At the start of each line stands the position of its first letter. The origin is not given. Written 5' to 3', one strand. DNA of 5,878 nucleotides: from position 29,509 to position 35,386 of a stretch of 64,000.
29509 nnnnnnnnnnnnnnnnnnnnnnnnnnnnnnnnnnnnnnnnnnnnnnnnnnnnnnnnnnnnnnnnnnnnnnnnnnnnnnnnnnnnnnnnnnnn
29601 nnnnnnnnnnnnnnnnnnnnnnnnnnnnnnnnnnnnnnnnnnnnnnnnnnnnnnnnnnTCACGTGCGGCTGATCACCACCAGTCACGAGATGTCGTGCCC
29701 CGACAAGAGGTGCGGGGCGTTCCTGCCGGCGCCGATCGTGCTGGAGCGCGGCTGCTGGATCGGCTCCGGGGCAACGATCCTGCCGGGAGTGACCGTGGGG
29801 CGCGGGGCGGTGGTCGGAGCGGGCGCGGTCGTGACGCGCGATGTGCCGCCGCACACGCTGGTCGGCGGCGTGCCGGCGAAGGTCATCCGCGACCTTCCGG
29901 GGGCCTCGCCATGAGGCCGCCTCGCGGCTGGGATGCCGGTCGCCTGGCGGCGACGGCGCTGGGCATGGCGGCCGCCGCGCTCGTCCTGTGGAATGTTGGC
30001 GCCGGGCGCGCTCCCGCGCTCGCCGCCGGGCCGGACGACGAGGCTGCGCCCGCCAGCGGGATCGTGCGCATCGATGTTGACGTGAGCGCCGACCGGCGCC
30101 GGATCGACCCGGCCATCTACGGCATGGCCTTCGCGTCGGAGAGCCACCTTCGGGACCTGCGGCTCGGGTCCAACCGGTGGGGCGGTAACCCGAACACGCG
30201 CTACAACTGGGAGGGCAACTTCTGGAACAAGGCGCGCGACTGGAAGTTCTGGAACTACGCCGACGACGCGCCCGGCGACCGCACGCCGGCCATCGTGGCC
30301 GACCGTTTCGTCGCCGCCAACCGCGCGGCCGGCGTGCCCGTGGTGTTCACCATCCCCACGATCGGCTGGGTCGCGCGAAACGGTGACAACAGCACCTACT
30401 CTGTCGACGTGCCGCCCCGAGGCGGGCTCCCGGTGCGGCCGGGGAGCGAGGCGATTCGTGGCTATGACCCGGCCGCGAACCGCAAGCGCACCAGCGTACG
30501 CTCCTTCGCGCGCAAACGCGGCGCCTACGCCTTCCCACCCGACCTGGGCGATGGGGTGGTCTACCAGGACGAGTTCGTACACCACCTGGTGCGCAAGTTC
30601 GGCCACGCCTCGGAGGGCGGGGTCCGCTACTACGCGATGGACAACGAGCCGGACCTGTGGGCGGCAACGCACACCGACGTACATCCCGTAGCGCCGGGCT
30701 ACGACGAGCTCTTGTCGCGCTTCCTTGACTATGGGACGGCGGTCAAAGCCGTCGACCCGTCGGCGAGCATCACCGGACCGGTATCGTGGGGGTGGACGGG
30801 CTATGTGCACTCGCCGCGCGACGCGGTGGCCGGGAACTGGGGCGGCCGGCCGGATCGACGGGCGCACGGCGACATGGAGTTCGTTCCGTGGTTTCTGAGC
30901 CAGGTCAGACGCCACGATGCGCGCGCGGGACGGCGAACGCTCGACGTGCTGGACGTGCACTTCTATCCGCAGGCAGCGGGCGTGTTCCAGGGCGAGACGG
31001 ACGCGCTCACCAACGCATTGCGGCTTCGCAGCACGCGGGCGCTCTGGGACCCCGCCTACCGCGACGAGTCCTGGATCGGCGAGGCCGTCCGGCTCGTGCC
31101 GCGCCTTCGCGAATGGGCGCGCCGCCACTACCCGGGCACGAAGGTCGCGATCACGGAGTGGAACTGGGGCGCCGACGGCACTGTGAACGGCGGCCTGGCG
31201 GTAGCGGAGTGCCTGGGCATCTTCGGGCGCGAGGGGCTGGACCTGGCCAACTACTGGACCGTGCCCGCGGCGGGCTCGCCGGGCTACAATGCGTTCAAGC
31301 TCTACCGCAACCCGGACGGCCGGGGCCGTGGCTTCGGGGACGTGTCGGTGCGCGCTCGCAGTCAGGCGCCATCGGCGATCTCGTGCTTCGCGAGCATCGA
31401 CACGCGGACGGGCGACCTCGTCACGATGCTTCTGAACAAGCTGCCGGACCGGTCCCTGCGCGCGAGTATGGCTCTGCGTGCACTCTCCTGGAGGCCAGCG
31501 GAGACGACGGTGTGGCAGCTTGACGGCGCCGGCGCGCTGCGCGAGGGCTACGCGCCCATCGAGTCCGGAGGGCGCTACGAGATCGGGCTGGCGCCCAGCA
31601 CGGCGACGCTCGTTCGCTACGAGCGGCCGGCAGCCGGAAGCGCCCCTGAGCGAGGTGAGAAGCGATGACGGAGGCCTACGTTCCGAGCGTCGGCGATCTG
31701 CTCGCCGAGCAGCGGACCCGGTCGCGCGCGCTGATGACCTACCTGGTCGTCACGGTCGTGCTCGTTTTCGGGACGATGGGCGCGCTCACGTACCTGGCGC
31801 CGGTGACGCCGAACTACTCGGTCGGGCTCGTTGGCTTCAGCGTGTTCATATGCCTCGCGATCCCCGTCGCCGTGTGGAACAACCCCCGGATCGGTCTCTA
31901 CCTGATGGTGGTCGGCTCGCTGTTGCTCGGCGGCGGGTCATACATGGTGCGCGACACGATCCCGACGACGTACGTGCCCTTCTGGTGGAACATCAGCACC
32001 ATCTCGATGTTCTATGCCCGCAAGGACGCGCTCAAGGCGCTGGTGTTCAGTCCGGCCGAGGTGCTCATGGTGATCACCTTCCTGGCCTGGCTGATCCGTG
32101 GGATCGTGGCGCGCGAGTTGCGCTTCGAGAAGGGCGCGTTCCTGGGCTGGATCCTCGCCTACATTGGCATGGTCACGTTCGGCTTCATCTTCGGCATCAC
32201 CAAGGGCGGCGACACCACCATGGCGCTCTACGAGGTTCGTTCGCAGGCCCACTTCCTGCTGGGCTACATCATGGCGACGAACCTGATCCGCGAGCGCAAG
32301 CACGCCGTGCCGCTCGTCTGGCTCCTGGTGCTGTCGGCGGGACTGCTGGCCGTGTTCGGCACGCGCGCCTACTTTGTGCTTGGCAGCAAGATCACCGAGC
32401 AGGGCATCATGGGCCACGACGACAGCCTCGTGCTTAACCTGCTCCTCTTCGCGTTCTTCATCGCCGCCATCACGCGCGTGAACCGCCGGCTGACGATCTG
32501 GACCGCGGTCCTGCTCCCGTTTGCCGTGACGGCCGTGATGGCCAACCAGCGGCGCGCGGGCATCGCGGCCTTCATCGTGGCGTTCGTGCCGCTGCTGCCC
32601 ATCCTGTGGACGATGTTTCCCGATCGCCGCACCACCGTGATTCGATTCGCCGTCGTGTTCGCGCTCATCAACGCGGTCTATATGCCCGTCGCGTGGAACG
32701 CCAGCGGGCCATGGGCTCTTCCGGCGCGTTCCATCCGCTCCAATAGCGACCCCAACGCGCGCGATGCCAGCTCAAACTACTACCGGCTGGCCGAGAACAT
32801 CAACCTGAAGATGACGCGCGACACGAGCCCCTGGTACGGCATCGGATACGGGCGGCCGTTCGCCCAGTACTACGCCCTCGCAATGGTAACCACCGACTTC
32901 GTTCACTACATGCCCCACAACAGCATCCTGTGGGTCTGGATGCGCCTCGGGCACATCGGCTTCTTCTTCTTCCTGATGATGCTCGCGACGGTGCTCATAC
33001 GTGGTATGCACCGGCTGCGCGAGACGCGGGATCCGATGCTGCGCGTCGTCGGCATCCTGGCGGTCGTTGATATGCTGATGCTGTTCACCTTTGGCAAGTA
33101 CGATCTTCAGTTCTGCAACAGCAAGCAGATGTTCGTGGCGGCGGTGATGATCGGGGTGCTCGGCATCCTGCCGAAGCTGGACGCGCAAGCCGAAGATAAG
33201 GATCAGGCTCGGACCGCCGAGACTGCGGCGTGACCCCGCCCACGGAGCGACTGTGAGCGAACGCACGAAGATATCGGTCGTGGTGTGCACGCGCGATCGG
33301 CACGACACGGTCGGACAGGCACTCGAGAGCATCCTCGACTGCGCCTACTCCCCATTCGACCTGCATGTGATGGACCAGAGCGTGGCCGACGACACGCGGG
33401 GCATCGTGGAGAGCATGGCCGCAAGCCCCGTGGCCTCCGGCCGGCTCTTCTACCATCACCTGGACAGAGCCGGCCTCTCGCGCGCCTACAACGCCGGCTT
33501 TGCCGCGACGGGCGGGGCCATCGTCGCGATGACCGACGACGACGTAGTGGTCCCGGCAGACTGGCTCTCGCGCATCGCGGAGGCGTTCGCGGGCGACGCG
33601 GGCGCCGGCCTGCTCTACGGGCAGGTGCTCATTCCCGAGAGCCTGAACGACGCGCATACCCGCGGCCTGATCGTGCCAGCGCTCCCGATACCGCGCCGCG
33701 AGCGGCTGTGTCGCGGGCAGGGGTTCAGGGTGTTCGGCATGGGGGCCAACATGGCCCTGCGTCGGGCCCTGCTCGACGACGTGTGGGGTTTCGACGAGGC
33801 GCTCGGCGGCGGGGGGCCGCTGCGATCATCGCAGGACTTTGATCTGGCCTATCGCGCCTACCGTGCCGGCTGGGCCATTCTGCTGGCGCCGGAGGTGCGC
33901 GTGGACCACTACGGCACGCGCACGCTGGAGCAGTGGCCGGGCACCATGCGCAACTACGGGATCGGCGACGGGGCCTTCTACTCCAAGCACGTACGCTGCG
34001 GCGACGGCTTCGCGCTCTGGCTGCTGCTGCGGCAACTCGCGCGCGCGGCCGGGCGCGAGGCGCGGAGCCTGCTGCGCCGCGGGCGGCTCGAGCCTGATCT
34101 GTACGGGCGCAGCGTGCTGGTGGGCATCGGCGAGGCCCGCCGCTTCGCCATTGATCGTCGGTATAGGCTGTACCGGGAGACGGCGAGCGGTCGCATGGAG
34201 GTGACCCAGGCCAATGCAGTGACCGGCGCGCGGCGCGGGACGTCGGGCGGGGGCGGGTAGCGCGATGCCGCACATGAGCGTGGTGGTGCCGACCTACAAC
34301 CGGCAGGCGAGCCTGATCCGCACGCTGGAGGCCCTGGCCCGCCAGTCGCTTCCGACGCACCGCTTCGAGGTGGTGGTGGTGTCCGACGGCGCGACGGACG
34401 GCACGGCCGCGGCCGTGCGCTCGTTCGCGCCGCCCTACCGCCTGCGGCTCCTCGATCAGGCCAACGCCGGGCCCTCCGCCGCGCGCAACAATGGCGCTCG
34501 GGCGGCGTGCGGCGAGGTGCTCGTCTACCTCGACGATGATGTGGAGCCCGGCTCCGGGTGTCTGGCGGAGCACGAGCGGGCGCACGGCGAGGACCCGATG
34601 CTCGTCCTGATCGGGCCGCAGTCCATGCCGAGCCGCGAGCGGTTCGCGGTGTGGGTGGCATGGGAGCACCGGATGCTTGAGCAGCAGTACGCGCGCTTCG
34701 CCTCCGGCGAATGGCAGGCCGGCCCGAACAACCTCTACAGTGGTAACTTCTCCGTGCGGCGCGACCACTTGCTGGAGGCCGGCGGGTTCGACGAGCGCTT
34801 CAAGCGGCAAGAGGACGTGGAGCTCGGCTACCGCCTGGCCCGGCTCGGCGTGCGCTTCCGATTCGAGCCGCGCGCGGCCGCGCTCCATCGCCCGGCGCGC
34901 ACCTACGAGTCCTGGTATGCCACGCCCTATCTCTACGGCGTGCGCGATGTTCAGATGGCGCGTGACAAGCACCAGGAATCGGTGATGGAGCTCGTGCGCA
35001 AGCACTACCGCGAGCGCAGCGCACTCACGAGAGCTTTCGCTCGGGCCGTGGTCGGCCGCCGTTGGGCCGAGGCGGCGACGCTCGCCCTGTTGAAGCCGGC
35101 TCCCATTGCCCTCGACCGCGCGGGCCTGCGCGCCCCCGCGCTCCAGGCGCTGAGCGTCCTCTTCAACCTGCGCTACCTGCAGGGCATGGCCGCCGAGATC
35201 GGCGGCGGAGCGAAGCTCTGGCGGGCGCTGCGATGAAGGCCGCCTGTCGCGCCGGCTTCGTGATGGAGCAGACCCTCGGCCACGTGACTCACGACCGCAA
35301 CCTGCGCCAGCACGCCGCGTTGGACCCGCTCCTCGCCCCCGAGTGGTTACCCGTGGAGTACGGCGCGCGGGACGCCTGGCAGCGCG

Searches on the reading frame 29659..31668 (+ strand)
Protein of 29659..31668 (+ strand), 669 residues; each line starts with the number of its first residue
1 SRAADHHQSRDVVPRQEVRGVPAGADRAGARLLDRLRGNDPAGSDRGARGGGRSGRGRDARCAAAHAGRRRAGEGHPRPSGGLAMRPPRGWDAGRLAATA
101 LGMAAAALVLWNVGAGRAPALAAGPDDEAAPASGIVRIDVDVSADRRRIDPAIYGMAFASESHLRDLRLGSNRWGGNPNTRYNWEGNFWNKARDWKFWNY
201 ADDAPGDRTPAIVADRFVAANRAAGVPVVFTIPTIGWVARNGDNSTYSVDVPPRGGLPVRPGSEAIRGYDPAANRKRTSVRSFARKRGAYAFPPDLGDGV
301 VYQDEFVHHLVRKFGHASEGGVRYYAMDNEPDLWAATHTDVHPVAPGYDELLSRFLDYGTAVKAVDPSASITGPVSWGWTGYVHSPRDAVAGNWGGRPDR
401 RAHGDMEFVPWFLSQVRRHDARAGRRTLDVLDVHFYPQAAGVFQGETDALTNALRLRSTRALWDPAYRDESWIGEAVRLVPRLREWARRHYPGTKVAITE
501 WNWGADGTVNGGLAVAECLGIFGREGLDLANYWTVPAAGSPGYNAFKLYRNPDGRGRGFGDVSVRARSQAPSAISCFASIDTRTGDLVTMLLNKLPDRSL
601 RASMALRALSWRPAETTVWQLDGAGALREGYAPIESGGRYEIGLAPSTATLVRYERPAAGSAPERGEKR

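Call 31: search_protein_families(library=pfam, proteins=[window:29659-31668:+], max_evalue=0.001)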
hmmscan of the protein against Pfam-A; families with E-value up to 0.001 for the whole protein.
window:29659-31668:+ (669 aa): 1 family
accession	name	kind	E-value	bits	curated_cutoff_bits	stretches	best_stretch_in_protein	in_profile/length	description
PF12891.13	Glyco_hydro_44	-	2.6e-60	204.6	25.1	1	188-439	1-223/223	Glycoside hydrolase family 44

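Call 33: search_protein_families(library=ncbifam, proteins=[window:29659-31668:+], max_evalue=0.00001)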
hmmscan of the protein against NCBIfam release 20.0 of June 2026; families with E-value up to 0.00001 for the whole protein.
window:29659-31668:+ (669 aa): 1 family
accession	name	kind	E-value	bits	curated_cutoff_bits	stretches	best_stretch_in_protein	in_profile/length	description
NF041873.1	EPS_EpsB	equivalog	5.4e-116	388.6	1250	1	116-609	144-621/671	GH44 family glycoside hydrolase EpsB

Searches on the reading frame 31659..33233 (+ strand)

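Call 32: search_protein_families(library=ncbifam, proteins=[window:31659-33233:+], max_evalue=0.00001)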
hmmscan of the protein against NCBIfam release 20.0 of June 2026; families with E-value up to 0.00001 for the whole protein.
window:31659-33233:+ (524 aa): 1 family
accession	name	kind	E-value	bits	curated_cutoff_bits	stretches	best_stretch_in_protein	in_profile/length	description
NF041870.1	Wzy_EPS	equivalog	4.4e-17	61.9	670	1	168-481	141-457/486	exopolysaccharide repeat unit polymerase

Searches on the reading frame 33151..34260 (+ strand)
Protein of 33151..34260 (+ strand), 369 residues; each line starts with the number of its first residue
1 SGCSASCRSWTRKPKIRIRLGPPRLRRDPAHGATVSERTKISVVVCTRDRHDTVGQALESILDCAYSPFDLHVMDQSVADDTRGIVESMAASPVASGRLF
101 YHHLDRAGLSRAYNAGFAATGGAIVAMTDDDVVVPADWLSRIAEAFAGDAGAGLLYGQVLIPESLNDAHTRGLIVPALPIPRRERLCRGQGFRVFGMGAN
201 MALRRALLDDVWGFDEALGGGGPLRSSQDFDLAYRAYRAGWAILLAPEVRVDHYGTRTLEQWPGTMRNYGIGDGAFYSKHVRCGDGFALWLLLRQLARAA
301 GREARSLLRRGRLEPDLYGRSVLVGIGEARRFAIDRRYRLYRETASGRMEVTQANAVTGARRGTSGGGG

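Call 32: search_protein_families(library=ncbifam, proteins=[window:33151-34260:+], max_evalue=0.00001)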
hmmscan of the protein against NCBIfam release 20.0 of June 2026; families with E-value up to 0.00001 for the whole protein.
window:33151-34260:+ (369 aa): 8 families
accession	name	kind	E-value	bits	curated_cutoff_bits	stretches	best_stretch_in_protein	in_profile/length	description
TIGR03965.1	mycofact_glyco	equivalog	5.1e-22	78.4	280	1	33-281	68-308/467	mycofactocin biosynthesis glycosyltransferase MftF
NF041875.1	EPS_EpsD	equivalog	8.3e-19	68.1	370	1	41-281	1-235/325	exopolysaccharide biosynthesis glycosyltransferase EpsD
NF038299.1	EPS_HpsN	equivalog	3.7e-17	62.3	425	1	40-171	2-131/317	hormogonium polysaccharide biosynthesis glycosyltransferase HpsN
NF041394.1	GtaseAglG_Halo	equivalog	8.7e-13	48.2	440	1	40-147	2-108/304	glucosyl-dolichyl phosphate glucuronosyltransferase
NF038302.1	EPS_HpsE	equivalog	4.8e-08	32.3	300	1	40-254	2-223/307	hormogonium polysaccharide biosynthesis glycosyltransferase HpsE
NF050050.1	ProtGlycPglI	equivalog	1.9e-07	30.8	500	0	39-134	2-96/306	GalNAc(5)-diNAcBac-PP-undecaprenol beta-1,3-glucosyltransferase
NF053739.1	GlytfEpsEBac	equivalog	5.3e-06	25.6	450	1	40-240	2-189/265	glycosyltransferase EpsE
NF010496.0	PRK13915.1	equivalog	9.7e-06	24.9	262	0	37-134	29-129/307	glucosyl-3-phosphoglycerate synthase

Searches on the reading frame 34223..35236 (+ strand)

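Call 32: search_protein_families(library=ncbifam, proteins=[window:34223-35236:+], max_evalue=0.00001)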
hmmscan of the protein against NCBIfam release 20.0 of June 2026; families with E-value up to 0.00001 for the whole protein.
window:34223-35236:+ (337 aa): 16 families
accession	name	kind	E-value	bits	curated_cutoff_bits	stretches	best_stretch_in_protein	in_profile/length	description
NF041875.1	EPS_EpsD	equivalog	9.7e-103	344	370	1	18-335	1-319/325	exopolysaccharide biosynthesis glycosyltransferase EpsD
TIGR03965.1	mycofact_glyco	equivalog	1.6e-41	142.7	280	1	8-308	66-364/467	mycofactocin biosynthesis glycosyltransferase MftF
NF007482.0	PRK10073.1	equivalog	1.4e-17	63.7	423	1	14-106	4-95/334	glycosyltransferase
NF038299.1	EPS_HpsN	equivalog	4e-14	52.3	425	1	16-125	1-110/317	hormogonium polysaccharide biosynthesis glycosyltransferase HpsN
TIGR03937.1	PgaC_IcaA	equivalog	5.9e-14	51.8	422.3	1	13-106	42-135/407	poly-beta-1,6-N-acetyl-D-glucosamine synthase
TIGR04283.1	glyco_like_mftF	equivalog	2.8e-13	50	182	1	18-214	1-177/221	TIGR04283 family arsenosugar biosynthesis glycosyltransferase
NF041394.1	GtaseAglG_Halo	equivalog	4.7e-13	49.1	440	1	18-215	3-200/304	glucosyl-dolichyl phosphate glucuronosyltransferase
NF038302.1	EPS_HpsE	equivalog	8e-12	44.7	300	1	18-115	3-105/307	hormogonium polysaccharide biosynthesis glycosyltransferase HpsE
NF050819.1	PolSacchBiosHfsG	equivalog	1.5e-11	44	500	1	13-208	9-204/302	polysaccharide biosynthesis protein HfsG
NF050050.1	ProtGlycPglI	equivalog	8.2e-10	38.5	500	1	15-108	1-95/306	GalNAc(5)-diNAcBac-PP-undecaprenol beta-1,3-glucosyltransferase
NF047683.1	TeichurnBiosyTuaG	equivalog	5.3e-08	32.8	400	1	15-106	5-96/252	teichuronic acid biosynthesis protein TuaG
TIGR03469.1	HpnB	hypoth_equivalog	9.8e-07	28.1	379.25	1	12-72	40-99/386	hopene-associated glycosyltransferase HpnB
NF045692.1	OglycostaseCruG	equivalog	2.1e-06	26.9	600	1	13-116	38-147/386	2'-O-glycosyltransferase CruG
NF007453.0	PRK10018.1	equivalog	5.1e-06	26.4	382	1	15-108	5-98/280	colanic acid biosynthesis glycosyltransferase WcaA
TIGR03111.1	glyc2_xrt_Gpos1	hypoth_equivalog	5.9e-06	25.3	363.95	1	11-152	44-187/439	TIGR03111 family XrtG-associated glycosyltransferase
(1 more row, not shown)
